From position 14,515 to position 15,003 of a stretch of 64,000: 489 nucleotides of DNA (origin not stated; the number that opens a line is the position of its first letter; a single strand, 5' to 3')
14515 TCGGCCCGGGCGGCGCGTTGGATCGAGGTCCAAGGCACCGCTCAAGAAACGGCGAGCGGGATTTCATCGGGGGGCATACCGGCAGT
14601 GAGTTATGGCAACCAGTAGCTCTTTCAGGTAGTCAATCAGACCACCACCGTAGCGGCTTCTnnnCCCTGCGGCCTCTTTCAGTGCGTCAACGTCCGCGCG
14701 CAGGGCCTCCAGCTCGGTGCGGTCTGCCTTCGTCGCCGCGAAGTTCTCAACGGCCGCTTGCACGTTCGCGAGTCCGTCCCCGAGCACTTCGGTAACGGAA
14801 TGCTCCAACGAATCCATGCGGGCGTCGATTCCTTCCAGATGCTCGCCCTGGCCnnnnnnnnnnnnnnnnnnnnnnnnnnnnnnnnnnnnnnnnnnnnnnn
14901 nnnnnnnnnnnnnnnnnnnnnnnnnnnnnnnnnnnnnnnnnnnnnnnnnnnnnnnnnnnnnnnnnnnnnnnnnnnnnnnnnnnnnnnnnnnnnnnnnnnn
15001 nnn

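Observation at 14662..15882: Protein built from fourteen near-perfect 63-bp tandem repeats with His/Arg alternation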

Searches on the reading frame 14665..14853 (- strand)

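Call 36: search_protein_families(library=pfam, proteins=[window:14665-14853:-], max_evalue=1)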
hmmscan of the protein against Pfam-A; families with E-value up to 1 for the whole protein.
seq(63 aa): 3 families
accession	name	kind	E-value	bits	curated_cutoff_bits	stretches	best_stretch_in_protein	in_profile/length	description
PF24611.2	Spectrin_Anc-1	-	0.028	15.1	33.2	1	9-60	23-74/115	Nuclear anchorage protein 1, spectrin-like repeat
PF20609.3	pAdhesive_17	-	0.041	13.8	27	1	14-59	162-207/289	Putative adhesive domain (group 17)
PF04513.17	Baculo_PEP_C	-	0.14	12.7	38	1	6-55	47-94/140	Baculovirus polyhedron envelope protein, PEP, C terminus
